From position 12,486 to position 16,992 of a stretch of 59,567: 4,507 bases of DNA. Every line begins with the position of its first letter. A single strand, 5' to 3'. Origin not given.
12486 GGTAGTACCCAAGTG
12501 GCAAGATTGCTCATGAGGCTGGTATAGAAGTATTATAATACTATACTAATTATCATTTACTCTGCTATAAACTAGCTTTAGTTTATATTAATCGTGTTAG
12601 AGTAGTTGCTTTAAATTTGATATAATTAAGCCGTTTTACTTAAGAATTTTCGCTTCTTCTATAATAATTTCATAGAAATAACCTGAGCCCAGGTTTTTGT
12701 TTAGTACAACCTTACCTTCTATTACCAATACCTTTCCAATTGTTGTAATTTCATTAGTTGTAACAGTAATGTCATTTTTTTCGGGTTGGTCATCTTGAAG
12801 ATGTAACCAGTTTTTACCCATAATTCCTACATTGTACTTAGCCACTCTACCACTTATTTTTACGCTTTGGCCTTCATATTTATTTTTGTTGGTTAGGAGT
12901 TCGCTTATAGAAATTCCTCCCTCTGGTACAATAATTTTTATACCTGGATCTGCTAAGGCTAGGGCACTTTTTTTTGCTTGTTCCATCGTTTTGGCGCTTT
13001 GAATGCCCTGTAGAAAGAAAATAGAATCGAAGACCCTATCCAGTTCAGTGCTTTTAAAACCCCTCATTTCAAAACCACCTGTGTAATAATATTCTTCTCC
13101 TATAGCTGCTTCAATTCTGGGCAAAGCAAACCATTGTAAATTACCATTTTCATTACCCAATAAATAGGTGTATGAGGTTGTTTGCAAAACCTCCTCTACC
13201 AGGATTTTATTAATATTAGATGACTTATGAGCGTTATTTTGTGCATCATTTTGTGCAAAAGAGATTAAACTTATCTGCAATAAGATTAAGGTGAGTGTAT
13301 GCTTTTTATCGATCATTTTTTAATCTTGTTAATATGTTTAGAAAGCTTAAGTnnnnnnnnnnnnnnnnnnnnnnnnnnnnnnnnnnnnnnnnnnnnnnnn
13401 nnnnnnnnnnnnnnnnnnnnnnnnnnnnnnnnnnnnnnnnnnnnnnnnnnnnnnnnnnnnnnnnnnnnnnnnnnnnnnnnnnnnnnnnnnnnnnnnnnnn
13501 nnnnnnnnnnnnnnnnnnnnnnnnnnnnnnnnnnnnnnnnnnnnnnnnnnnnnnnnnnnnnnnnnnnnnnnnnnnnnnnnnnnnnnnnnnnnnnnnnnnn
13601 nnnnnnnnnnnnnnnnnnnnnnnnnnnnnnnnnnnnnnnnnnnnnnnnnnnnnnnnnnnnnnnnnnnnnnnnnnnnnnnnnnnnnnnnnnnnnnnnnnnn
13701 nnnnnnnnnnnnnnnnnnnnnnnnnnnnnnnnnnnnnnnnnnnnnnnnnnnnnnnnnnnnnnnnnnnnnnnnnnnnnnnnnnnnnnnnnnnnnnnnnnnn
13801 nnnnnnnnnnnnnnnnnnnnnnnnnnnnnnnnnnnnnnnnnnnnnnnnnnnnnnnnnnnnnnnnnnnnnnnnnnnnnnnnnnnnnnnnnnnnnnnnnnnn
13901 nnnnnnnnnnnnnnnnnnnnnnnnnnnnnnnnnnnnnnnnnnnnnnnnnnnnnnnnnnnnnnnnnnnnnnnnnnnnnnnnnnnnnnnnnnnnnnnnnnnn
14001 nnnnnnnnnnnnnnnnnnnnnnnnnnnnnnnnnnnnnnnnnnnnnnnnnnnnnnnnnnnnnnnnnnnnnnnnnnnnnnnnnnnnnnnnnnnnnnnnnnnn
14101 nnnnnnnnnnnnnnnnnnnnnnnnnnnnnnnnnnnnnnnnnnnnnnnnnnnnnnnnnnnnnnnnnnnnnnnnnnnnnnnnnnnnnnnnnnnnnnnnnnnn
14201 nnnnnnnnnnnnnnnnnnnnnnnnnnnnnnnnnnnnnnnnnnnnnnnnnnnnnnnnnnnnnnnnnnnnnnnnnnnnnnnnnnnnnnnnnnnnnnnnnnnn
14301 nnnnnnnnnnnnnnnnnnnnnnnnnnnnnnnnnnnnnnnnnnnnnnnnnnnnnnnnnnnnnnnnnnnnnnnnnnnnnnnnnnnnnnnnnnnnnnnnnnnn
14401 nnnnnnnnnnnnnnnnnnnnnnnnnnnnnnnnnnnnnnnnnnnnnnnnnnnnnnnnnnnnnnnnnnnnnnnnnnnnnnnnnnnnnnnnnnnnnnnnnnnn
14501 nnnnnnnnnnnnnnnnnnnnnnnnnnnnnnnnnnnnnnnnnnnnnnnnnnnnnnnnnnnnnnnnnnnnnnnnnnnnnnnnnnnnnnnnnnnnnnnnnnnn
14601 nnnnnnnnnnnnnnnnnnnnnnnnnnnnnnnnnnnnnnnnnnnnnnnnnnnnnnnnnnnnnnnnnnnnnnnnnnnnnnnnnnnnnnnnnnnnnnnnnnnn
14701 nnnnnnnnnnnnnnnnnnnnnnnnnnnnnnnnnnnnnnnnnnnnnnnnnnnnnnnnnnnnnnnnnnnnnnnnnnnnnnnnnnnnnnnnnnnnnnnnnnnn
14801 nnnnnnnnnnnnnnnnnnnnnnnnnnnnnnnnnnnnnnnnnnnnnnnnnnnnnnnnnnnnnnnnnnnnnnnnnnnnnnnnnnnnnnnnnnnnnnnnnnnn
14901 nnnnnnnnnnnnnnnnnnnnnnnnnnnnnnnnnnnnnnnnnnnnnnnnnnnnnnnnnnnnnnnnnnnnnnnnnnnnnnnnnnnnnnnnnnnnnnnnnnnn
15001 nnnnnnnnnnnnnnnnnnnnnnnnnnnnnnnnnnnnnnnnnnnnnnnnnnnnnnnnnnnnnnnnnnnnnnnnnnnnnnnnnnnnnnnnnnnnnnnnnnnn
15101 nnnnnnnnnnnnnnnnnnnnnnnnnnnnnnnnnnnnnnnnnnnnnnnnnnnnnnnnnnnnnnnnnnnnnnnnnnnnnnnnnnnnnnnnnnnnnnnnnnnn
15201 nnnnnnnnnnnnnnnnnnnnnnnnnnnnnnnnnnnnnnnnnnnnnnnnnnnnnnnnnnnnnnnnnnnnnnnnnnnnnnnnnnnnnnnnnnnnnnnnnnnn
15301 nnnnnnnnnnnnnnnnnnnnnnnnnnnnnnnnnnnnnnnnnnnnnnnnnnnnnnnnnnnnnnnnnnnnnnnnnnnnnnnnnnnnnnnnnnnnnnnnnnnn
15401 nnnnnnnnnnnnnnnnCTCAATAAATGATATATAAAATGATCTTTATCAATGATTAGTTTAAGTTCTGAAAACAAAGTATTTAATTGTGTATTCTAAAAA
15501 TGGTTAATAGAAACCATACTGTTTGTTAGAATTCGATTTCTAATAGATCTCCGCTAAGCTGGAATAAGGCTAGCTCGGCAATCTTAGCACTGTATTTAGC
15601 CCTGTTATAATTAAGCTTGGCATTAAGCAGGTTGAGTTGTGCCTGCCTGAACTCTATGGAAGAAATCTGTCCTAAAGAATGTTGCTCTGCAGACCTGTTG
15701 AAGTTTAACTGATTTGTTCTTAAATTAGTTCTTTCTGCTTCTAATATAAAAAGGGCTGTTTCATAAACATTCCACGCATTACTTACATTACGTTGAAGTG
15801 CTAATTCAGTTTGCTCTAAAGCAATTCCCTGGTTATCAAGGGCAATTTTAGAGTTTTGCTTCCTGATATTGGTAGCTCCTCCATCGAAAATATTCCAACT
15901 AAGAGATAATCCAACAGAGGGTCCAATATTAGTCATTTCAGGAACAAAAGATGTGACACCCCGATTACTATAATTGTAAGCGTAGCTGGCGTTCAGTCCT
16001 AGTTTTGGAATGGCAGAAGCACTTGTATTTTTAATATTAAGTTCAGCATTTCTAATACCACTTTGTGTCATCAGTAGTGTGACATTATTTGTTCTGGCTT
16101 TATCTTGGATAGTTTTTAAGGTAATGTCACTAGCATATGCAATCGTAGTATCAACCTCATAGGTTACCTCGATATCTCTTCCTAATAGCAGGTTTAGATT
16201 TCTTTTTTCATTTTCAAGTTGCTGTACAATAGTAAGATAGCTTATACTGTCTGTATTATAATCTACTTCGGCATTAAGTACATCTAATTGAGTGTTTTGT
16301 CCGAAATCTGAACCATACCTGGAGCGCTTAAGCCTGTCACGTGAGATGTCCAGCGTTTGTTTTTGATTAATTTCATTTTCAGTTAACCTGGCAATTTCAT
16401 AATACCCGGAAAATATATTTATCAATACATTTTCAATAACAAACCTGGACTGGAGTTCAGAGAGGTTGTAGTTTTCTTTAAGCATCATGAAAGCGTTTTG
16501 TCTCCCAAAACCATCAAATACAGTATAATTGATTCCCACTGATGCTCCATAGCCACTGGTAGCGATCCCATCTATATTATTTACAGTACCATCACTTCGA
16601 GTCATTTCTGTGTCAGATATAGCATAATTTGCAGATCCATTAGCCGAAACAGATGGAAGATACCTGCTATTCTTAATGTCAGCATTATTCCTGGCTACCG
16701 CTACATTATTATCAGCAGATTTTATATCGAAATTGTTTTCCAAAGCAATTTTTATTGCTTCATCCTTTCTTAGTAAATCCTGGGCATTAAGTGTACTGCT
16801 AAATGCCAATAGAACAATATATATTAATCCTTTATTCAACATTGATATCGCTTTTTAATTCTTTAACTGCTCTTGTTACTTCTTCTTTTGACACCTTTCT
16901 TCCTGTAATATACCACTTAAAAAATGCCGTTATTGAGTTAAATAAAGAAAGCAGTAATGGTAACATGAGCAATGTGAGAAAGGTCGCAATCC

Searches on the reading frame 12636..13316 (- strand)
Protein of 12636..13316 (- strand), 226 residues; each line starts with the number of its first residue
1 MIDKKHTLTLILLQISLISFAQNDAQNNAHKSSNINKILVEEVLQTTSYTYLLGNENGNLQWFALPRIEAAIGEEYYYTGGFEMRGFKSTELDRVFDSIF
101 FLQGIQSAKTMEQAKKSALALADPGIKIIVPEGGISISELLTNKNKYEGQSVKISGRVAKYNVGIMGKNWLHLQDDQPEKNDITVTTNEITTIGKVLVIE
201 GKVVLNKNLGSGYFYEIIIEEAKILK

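Call 4: search_protein_families(library=pfam, proteins=[window:12636-13316:-], max_evalue=0.01)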
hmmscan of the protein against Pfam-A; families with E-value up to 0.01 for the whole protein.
window:12636-13316:- (226 aa): 0 families

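Call 6: search_protein_families(library=ncbifam, proteins=[window:12636-13316:-], max_evalue=0.01)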
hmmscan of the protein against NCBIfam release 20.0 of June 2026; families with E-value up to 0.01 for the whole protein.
window:12636-13316:- (226 aa): 0 families

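Call 93: search_protein_families(library=pfam, proteins=[window:12636-13316:-], max_evalue=0.1)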
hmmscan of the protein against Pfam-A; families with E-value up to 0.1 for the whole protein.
window:12636-13316:- (226 aa): 0 families

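Call 103: search_solved_structures(query=window:12636-13316:-, max_evalue=1)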
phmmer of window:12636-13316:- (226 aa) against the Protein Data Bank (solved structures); distinct sequences matched with E-value up to 1: 0.

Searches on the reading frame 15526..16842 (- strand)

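Call 21: search_protein_families(library=pfam, proteins=[window:15526-16842:-], max_evalue=0.00001)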
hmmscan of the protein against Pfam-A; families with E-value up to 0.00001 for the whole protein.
window:15526-16842:- (438 aa): 1 family
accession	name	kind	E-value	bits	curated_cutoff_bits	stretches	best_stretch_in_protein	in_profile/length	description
PF02321.23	OEP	-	6.8e-53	179.7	22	2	243-431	2-187/187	Outer membrane efflux protein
